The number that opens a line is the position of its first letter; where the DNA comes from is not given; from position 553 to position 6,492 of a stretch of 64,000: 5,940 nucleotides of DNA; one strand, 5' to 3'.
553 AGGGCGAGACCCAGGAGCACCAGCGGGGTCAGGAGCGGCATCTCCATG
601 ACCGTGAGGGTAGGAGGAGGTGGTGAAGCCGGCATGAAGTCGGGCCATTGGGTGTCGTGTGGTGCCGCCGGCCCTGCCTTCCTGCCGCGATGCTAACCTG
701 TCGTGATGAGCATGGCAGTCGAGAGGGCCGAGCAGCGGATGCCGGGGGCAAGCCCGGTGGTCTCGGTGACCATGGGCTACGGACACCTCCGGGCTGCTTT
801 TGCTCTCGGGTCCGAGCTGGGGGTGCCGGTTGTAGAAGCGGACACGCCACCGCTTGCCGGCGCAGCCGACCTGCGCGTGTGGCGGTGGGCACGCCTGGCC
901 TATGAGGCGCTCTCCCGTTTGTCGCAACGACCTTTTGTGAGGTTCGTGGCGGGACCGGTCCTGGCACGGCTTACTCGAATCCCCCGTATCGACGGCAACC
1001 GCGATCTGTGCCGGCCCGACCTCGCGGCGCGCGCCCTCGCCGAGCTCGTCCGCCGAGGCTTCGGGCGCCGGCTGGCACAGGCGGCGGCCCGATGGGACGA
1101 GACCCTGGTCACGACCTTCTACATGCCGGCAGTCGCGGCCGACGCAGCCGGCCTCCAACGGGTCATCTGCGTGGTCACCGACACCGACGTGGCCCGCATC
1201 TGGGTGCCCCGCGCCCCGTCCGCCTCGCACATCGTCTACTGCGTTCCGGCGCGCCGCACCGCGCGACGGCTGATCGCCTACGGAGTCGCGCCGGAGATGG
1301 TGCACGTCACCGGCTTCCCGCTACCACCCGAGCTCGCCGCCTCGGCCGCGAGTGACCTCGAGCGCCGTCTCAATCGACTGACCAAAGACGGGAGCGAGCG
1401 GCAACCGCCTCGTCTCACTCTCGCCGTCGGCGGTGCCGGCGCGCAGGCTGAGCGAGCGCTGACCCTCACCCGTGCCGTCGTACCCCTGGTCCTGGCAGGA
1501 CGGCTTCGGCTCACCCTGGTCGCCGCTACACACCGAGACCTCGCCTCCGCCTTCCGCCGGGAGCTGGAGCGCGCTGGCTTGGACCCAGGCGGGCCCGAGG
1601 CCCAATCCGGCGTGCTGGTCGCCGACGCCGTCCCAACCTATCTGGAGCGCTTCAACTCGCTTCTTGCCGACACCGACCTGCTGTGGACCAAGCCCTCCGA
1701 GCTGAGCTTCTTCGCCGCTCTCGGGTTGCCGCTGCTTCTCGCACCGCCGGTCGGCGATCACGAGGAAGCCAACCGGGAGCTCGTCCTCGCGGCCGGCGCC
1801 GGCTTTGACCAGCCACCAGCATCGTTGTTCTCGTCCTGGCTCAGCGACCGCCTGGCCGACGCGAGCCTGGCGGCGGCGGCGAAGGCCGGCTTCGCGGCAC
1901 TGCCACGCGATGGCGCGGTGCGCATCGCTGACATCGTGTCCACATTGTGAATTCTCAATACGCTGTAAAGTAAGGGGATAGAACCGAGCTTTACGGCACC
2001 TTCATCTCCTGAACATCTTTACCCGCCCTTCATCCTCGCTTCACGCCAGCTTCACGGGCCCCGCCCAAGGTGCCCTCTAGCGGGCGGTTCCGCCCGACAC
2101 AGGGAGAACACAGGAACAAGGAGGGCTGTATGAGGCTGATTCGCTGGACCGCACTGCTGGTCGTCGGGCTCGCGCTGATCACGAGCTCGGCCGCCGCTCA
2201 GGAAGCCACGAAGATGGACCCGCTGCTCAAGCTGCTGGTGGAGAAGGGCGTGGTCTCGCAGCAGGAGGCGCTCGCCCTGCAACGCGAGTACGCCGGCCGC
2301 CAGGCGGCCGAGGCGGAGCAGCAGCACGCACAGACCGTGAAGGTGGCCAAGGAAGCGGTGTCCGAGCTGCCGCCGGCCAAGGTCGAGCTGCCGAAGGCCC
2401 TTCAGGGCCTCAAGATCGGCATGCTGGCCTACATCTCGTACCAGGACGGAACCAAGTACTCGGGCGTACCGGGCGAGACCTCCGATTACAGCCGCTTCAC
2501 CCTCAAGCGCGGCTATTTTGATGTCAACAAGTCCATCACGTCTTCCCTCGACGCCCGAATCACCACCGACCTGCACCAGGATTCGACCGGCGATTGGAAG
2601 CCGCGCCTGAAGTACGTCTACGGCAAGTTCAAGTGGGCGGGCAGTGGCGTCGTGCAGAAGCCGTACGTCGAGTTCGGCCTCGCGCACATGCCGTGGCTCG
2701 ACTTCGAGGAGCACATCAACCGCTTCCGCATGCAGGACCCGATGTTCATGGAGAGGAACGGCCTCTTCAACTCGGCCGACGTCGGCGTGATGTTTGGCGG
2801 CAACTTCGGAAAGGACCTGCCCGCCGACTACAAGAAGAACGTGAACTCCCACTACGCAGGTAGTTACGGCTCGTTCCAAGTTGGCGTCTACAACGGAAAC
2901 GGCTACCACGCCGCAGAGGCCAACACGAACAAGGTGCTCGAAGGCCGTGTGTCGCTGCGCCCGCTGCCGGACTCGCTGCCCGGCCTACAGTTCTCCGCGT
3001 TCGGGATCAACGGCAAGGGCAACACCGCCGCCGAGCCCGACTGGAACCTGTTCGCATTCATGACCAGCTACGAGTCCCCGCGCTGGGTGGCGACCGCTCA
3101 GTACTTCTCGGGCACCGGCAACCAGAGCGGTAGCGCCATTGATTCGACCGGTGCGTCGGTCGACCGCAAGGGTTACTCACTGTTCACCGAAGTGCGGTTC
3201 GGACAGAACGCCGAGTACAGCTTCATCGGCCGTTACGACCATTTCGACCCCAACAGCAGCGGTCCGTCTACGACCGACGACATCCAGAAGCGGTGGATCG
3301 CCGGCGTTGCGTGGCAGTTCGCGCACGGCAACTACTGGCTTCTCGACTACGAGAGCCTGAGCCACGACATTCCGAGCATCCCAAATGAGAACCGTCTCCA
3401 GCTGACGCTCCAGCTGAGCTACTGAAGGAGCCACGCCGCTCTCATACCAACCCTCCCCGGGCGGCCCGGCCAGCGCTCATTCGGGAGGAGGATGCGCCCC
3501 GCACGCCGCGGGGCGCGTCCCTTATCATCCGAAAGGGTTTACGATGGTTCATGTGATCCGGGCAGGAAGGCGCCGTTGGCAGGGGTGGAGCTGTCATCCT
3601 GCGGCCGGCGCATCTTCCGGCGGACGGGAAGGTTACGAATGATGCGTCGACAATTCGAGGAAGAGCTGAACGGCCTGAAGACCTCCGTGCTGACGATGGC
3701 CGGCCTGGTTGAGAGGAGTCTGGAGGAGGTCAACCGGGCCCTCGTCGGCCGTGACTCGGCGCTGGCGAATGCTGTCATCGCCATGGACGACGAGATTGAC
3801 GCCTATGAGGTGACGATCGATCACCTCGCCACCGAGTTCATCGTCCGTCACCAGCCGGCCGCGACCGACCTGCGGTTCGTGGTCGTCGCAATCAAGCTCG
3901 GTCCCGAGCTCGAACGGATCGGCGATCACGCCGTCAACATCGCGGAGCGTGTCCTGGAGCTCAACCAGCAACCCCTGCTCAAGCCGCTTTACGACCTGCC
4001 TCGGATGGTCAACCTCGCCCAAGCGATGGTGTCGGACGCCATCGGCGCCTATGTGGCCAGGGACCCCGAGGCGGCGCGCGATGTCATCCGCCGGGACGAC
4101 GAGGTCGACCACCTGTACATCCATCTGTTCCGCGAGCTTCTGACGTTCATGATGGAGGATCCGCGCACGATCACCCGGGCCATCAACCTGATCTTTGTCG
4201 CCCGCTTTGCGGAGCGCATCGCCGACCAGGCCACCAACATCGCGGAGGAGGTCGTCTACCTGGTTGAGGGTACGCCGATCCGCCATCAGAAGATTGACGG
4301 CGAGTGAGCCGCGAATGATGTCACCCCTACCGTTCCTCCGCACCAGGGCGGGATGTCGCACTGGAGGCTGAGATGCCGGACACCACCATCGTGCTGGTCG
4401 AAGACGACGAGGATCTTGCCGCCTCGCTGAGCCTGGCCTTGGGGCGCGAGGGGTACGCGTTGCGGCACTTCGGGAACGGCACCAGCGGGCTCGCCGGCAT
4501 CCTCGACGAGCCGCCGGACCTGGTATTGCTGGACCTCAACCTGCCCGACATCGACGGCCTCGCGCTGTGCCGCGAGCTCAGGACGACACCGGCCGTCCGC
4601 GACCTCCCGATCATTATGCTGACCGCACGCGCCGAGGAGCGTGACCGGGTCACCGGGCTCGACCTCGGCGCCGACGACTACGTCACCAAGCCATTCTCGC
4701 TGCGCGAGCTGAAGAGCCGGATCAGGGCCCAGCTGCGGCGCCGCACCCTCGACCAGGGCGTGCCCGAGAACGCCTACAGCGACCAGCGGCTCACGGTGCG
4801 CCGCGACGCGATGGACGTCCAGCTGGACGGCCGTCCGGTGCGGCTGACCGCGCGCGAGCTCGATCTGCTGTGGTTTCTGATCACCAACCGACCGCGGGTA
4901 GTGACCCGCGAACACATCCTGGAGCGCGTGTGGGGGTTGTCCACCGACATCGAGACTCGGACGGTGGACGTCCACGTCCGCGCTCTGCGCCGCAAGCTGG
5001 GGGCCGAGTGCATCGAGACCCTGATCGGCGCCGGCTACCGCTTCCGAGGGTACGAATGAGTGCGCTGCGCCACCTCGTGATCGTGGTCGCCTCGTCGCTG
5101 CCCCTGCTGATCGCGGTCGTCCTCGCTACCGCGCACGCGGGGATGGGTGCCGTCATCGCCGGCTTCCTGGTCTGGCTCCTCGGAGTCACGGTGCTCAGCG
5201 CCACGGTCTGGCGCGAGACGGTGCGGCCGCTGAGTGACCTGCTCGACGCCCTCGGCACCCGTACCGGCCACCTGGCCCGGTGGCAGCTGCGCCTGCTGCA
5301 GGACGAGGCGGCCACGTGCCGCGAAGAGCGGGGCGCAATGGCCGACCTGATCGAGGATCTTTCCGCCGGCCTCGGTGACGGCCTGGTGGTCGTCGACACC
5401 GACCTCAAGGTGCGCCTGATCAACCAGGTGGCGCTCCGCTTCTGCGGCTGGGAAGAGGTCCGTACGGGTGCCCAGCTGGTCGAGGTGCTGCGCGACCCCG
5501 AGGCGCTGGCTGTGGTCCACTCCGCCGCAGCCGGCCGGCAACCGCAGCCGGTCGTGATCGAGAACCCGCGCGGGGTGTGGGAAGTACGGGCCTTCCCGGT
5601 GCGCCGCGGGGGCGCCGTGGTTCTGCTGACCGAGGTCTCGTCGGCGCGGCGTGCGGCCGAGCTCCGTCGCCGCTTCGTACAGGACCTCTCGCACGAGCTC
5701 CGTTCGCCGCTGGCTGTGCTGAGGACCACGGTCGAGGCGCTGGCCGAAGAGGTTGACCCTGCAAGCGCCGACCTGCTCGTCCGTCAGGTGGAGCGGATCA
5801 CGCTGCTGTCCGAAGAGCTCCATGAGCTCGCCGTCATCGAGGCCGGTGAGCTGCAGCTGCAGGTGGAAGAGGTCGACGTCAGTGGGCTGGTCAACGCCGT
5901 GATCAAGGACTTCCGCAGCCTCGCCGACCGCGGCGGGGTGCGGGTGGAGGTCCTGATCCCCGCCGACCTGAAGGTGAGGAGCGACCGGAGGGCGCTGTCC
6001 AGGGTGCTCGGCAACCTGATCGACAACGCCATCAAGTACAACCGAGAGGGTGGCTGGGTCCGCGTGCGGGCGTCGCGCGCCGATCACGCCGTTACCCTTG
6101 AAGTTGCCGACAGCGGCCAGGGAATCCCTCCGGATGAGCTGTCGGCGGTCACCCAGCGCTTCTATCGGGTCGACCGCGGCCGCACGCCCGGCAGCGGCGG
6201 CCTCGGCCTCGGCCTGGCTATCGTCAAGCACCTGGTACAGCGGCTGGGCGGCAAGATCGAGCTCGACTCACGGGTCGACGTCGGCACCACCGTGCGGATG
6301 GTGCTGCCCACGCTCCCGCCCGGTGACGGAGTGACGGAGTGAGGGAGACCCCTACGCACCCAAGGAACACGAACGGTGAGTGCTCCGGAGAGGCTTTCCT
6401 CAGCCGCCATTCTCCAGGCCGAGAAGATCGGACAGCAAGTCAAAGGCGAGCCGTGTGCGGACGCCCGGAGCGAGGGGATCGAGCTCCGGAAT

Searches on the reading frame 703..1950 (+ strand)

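Call 33: search_protein_families(library=pfam, proteins=[window:703-1950:+], max_evalue=0.0001)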
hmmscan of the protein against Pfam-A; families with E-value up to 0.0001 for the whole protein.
window:703-1950:+ (415 aa): 1 family
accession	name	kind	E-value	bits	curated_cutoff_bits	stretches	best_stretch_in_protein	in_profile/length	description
PF22053.2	DUF6938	-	2e-17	64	27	1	198-290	4-92/236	Domain of unknown function (DUF6938)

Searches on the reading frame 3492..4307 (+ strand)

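Call 33: search_protein_families(library=pfam, proteins=[window:3492-4307:+], max_evalue=0.0001)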
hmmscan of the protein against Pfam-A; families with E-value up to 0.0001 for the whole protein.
window:3492-4307:+ (271 aa): 1 family
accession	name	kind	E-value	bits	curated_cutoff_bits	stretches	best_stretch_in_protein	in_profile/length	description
PF01895.24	PhoU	-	1.5e-46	157.1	23.5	2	170-254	2-89/89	PhoU domain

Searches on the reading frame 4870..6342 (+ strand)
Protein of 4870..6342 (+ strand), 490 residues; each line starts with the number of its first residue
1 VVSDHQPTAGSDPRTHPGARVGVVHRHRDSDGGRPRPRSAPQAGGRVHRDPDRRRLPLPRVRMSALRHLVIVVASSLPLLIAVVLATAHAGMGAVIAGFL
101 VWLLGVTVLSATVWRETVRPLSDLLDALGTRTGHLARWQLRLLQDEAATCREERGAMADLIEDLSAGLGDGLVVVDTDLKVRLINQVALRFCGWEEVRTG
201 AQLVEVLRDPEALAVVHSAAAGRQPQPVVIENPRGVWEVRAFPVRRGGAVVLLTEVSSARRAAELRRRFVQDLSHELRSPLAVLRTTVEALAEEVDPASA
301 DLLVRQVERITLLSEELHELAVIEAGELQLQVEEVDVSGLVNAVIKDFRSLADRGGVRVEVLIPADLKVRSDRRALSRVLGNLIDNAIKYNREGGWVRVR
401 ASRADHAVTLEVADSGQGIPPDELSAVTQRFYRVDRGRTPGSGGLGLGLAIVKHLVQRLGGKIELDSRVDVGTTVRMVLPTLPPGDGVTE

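Call 33: search_protein_families(library=pfam, proteins=[window:4870-6342:+], max_evalue=0.0001)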
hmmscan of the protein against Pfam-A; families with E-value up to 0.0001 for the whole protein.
window:4870-6342:+ (490 aa): 3 families
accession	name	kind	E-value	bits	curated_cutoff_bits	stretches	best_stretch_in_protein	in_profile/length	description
PF02518.31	HATPase_c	-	2e-28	99.5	26.4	1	372-481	2-109/111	Histidine kinase-, DNA gyrase B-, and HSP90-like ATPase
PF00512.31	HisKA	-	5.2e-11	42.9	26.9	1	266-326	2-66/66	His Kinase A (phospho-acceptor) domain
PF13581.12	HATPase_c_2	-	1.1e-08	35.5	27.4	1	380-478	36-126/127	Histidine kinase-like ATPase domain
